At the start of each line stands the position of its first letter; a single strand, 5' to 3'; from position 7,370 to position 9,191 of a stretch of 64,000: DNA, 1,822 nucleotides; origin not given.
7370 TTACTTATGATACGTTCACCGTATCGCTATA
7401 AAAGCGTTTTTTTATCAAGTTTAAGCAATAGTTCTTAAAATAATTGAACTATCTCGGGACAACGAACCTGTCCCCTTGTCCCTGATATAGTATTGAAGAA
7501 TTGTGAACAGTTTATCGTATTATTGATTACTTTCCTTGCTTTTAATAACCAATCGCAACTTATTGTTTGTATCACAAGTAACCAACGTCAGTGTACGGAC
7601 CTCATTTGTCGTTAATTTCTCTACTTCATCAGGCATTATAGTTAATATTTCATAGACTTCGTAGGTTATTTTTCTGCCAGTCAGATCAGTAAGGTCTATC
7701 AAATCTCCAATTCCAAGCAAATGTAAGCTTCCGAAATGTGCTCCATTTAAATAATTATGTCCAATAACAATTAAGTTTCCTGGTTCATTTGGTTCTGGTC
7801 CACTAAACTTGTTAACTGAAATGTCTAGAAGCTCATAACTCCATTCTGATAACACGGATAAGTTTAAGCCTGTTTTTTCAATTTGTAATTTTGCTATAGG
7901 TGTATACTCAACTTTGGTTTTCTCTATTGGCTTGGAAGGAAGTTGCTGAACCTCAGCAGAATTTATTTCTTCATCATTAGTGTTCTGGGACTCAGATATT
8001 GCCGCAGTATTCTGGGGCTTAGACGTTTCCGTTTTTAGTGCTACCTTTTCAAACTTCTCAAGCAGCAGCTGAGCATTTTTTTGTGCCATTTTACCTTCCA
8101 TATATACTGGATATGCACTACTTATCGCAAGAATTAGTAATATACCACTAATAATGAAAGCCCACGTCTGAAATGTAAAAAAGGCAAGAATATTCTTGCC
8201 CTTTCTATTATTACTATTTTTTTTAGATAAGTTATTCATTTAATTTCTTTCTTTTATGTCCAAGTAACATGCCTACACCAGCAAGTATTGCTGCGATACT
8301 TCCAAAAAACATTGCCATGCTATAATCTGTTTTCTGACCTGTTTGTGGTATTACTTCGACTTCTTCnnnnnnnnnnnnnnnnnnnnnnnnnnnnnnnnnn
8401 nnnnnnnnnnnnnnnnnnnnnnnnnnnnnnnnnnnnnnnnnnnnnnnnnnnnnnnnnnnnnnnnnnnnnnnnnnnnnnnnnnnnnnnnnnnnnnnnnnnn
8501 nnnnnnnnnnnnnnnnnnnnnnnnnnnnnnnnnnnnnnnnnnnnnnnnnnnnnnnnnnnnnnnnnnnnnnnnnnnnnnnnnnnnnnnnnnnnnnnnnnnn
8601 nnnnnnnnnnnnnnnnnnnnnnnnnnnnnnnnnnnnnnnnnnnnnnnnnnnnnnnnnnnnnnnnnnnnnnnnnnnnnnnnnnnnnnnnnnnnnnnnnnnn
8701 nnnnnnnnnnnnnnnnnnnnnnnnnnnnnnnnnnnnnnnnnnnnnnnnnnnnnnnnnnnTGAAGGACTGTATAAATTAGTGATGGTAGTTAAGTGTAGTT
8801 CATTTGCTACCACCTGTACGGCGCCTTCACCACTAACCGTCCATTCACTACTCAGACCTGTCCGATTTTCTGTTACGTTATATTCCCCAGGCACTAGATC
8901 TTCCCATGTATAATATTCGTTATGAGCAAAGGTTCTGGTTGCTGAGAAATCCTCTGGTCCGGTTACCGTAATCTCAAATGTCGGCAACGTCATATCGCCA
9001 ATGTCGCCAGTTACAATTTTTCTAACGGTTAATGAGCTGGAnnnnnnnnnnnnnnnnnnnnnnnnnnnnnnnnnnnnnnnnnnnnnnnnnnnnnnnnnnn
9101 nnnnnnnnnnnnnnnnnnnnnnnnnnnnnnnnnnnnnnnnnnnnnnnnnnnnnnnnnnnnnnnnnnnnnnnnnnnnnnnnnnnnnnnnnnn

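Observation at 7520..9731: Dedicated sortase plus ice-binding-like (DUF3494) adhesin with a non-canonical IPQTG sorting signal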

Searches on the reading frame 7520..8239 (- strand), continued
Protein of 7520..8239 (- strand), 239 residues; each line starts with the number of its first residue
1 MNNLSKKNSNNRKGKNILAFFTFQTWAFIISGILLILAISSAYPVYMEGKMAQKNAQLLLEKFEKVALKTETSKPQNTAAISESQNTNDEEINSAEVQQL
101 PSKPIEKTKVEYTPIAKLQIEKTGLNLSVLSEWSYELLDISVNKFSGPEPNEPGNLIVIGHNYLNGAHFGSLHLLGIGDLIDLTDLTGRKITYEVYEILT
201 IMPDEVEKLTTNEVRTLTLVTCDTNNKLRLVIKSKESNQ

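Call 66: search_protein_families(library=ncbifam, proteins=[L012:7878-8846:+, L009:7869-8648:+, L078:7812-8420:+, L001:7959-8645:+], max_evalue=0.01)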
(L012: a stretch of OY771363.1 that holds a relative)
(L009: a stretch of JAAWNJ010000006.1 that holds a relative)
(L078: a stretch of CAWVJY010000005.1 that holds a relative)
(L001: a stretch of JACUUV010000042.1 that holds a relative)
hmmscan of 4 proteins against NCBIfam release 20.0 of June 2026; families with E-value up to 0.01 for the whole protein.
L012:7878-8846:+ (322 aa): 8 families
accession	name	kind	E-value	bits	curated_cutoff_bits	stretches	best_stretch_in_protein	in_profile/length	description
NF033745.1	class_C_sortase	subfamily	1.6e-21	77.1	160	1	129-318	36-220/220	class C sortase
TIGR01076.1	sortase_fam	subfamily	8.4e-18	64.5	39.35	1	196-319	1-128/136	sortase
NF033747.1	class_E_sortase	subfamily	2.1e-11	44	160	1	174-307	50-192/211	class E sortase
NF058671.1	sortase_SrtD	exception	9e-10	38.5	140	1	180-304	49-168/187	class D sortase, LPxTATN-specific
NF033746.1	class_D_sortase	subfamily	7.3e-08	32.3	165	1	190-304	5-114/135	class D sortase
NF033748.1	class_F_sortase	subfamily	8.5e-07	28.7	166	1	226-305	52-134/155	class F sortase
TIGR03784.1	marine_sortase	equivalog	2e-06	27.6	158.25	1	228-304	85-156/174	class GN sortase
NF033761.1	gliding_GltJ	equivalog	0.00083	18.6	450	1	26-171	336-478/671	adventurous gliding motility protein GltJ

L009:7869-8648:+ (259 aa): 7 families
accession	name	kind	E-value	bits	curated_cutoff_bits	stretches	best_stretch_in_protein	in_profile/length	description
NF033745.1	class_C_sortase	subfamily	1.2e-17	64.4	160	1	46-254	6-216/220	class C sortase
TIGR01076.1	sortase_fam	subfamily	3.6e-17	62.4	39.35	1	137-255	2-124/136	sortase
NF058671.1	sortase_SrtD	exception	1.3e-11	44.5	140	1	102-244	31-168/187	class D sortase, LPxTATN-specific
NF033747.1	class_E_sortase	subfamily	2.9e-11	43.6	160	1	49-247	11-193/211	class E sortase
NF033746.1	class_D_sortase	subfamily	1.1e-08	35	165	1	136-245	11-115/135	class D sortase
TIGR03784.1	marine_sortase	equivalog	1.7e-07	31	158.25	1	136-247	52-159/174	class GN sortase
NF033748.1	class_F_sortase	subfamily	9.7e-06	25.3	166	1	167-245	53-134/155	class F sortase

L078:7812-8420:+ (202 aa): 8 families
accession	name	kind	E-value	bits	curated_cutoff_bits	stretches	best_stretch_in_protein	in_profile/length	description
NF033747.1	class_E_sortase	subfamily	4.4e-16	59.4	160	1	12-198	11-206/211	class E sortase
TIGR01076.1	sortase_fam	subfamily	6e-16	58.5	39.35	1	76-197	2-127/136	sortase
NF033745.1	class_C_sortase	subfamily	6.4e-14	52.2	160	1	44-196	62-219/220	class C sortase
NF058671.1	sortase_SrtD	exception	2.7e-12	46.7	140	1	9-185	5-170/187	class D sortase, LPxTATN-specific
NF033746.1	class_D_sortase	subfamily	2.4e-09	37.1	165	1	68-186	4-117/135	class D sortase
TIGR03784.1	marine_sortase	equivalog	1.3e-06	28.1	158.25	1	73-186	50-159/174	class GN sortase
NF033748.1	class_F_sortase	subfamily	7.5e-05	22.4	166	1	105-185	52-135/155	class F sortase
NF038340.1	SAR2788_fam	subfamily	0.0027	17.5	50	1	2-99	2-93/177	SAR2788 family putative toxin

L001:7959-8645:+ (228 aa): 7 families
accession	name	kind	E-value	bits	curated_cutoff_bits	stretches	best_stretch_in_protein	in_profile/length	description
NF033745.1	class_C_sortase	subfamily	6.3e-13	49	160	1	37-222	25-218/220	class C sortase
TIGR03784.1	marine_sortase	equivalog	5.3e-11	42.4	158.25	1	102-210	50-156/174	class GN sortase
TIGR01076.1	sortase_fam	subfamily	7.8e-10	38.7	39.35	1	108-223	5-126/136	sortase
NF033747.1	class_E_sortase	subfamily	2.4e-09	37.4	160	1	35-226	14-207/211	class E sortase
NF058671.1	sortase_SrtD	exception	6e-07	29.3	140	1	25-210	3-168/187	class D sortase, LPxTATN-specific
NF033746.1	class_D_sortase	subfamily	1.6e-05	24.7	165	1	101-210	8-114/135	class D sortase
NF033748.1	class_F_sortase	subfamily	0.00013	21.7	166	1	134-212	52-135/155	class F sortase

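Call 69: search_protein_families(library=pfam, proteins=[L001:3648-6140:+, L002:4908-5786:+, L002:6844-8538:+, L003:9384-10304:+, L003:4614-6185:+, L004:1796-2509:+, L004:2657-4810:+, L006:9405-10274:+, L006:5438-6238:+, L001:2089-3243:+], max_evalue=0.0001)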
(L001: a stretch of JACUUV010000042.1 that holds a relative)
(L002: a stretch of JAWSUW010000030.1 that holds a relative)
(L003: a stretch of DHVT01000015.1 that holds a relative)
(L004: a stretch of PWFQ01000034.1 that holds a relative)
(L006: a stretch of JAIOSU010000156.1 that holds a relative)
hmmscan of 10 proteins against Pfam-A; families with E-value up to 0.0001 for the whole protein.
L001:3648-6140:+ (830 aa): 4 families
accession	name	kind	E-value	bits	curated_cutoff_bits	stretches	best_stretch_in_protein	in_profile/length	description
PF00122.25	E1-E2_ATPase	-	1.2e-49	168.8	28.1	1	300-498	3-180/181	E1-E2 ATPase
PF00702.32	Hydrolase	-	2.3e-38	133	26.4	1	515-731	1-190/191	haloacid dehalogenase-like hydrolase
PF00403.32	HMA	-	3.1e-32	111.2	24.8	2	92-153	1-62/62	Heavy-metal-associated domain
PF08282.18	Hydrolase_3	-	6.2e-06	26.5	20.9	0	714-763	205-254/255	haloacid dehalogenase-like hydrolase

L002:4908-5786:+ (292 aa): 2 families
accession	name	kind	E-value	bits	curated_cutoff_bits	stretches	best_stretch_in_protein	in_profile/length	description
PF13186.11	SPASM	-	1.3e-13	51.4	21.5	1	221-286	1-66/67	Iron-sulfur cluster-binding domain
PF04055.27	Radical_SAM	-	9.4e-12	45.9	29.5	1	12-114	1-112/166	Radical SAM superfamily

L002:6844-8538:+ (564 aa): 0 families

L003:9384-10304:+ (306 aa): 2 families
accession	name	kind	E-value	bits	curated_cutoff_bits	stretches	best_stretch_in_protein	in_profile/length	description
PF13186.11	SPASM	-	2.3e-13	50.7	21.5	1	235-300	1-66/67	Iron-sulfur cluster-binding domain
PF04055.27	Radical_SAM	-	5.3e-11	43.4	29.5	1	26-129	1-113/166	Radical SAM superfamily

L003:4614-6185:+ (523 aa): 3 families
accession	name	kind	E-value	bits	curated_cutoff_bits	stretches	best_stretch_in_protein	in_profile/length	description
PF00702.32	Hydrolase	-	6.3e-39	134.8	26.4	1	208-424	1-190/191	haloacid dehalogenase-like hydrolase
PF00122.25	E1-E2_ATPase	-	1.4e-38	132.7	28.1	1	25-191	35-180/181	E1-E2 ATPase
PF08282.18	Hydrolase_3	-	1e-05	25.8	20.9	0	407-456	205-254/255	haloacid dehalogenase-like hydrolase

L004:1796-2509:+ (237 aa): 1 family
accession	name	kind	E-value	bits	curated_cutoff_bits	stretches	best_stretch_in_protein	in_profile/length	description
PF08713.17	DNA_alkylation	-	5.9e-63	212.8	21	1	8-224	2-213/213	DNA alkylation repair enzyme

L004:2657-4810:+ (717 aa): 2 families
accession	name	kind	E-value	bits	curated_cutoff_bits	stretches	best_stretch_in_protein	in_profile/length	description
PF02867.20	Ribonuc_red_lgC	-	2.3e-103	347.1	23.9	1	169-647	1-523/523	Ribonucleotide reductase, barrel domain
PF03477.21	ATP-cone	-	4.3e-17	62.9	25.8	1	11-96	2-87/88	ATP cone domain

L006:9405-10274:+ (289 aa): 2 families
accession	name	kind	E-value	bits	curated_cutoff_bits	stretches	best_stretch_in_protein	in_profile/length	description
PF13186.11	SPASM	-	8.1e-14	52.1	21.5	1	218-283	1-66/67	Iron-sulfur cluster-binding domain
PF04055.27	Radical_SAM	-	4.8e-11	43.6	29.5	1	9-111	1-112/166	Radical SAM superfamily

L006:5438-6238:+ (266 aa): 5 families
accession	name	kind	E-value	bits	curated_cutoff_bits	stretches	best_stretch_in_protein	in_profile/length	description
PF00005.33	ABC_tran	-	3.5e-34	118.8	25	1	22-171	1-137/137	ABC transporter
PF13304.12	AAA_21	-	1.5e-10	42.1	27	1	34-55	1-22/304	AAA domain, putative AbiEii toxin, Type IV TA system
PF13175.12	AAA_15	-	1.6e-06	28.5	32.1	0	31-57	22-48/374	AAA ATPase domain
PF09818.15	ABC_ATPase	-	2.8e-06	27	23.2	0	27-54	75-101/283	P-loop domain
PF02463.25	SMC_N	-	7.6e-06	25.9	40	0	119-201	135-198/220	RecF/RecN/SMC N terminal domain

L001:2089-3243:+ (384 aa): 4 families
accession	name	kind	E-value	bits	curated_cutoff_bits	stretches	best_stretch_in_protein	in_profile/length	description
PF00155.27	Aminotran_1_2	-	1.6e-62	212.2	19.7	1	30-379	2-361/361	Aminotransferase class I and II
PF01041.23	DegT_DnrJ_EryC1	-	1.2e-09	38.4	19.8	1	92-201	42-145/360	DegT/DnrJ/EryC1/StrS aminotransferase family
PF01053.26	Cys_Met_Meta_PP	-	2.4e-05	23.5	27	1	93-202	71-174/381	Cys/Met metabolism PLP-dependent enzyme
PF00266.25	Aminotran_5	-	3.8e-05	23.3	21.5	1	89-201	61-175/371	Aminotransferase class-V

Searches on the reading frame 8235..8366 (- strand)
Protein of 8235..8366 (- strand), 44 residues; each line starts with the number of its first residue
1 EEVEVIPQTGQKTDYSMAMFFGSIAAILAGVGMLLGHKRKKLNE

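Call 77: search_protein_representatives(protein=window:8235-8366:-)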
Query: 44 residues. Proteins with E-value up to 0.001 (for the whole library): 4; up to 1e-10: 0; up to 1e-30: 0. The best 4 are listed.
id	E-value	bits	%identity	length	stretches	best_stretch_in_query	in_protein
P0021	5.5e-10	53.7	64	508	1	3-44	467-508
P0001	3.2e-08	48.3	61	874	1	1-44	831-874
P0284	2.0e-06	42.8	32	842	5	4-37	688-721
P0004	3.1e-05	39.2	50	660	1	1-44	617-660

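Call 79: search_protein_families(library=pfam, proteins=[P0284], max_evalue=0.001)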
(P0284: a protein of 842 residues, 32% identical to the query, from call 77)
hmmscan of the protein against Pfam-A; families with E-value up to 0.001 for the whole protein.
P0284 (842 aa): 3 families
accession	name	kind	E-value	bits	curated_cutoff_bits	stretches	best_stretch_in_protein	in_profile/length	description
PF14292.12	SusE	-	6.3e-31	107.1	25.2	3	403-496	12-105/106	SusE outer membrane protein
PF18962.6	Por_Secre_tail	-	1e-14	55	27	1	767-840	1-75/75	Secretion system C-terminal sorting domain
PF06832.18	BiPBP_C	-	5.6e-06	26.6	26.8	0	404-444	11-51/90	Penicillin-Binding Protein C-terminus Family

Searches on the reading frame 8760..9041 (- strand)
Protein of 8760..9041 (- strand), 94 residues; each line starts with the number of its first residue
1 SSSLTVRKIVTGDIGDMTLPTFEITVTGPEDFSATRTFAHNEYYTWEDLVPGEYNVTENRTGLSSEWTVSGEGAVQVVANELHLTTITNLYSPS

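Call 67: search_solved_structures(query=window:8760-9041:-, max_evalue=10, show_alignments=4)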
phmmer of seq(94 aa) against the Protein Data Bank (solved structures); distinct sequences matched with E-value up to 10: 1.
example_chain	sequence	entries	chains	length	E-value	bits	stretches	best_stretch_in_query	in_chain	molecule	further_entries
6r2q_B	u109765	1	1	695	9.2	10.1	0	36-71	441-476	Uncharacterized protein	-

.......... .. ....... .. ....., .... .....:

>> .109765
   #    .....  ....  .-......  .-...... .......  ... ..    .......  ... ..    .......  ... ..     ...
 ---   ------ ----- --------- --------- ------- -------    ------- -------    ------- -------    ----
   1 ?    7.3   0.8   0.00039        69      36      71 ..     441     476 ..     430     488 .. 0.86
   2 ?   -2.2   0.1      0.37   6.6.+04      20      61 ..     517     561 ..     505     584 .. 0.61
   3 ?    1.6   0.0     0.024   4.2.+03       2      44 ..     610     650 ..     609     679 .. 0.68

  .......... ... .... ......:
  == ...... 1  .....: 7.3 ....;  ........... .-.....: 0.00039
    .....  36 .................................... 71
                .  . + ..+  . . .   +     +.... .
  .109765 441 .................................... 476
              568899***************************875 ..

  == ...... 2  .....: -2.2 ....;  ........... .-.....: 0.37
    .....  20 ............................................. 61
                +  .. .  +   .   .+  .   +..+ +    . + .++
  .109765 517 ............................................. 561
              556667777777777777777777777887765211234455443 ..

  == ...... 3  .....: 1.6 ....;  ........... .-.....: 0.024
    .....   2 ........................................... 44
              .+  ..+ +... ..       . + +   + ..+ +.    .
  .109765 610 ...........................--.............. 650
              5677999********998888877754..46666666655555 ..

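Call 68: search_protein_families(library=pfam, proteins=[window:8760-9041:-], max_evalue=1)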
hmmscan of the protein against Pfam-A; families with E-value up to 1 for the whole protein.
seq(94 aa): 5 families
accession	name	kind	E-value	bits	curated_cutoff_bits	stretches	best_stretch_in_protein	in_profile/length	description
PF24547.1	DUF7601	-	0.00015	22.8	27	2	3-31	2-31/116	Domain of unknown function (DUF7601)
PF19407.5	DUF5979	-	0.0005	21.1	25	1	4-91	1-103/104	Domain of unknown function (DUF5979)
PF13620.12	CarboxypepD_reg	-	0.073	13.9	32.3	1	17-68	12-64/82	Carboxypeptidase regulatory-like domain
PF17210.9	SdrD_B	-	0.094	13.4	29.7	1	31-73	37-78/112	SdrD B-like domain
PF11008.14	DUF2846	-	0.097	13.2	34.3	1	40-65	37-61/92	Protein of unknown function (DUF2846)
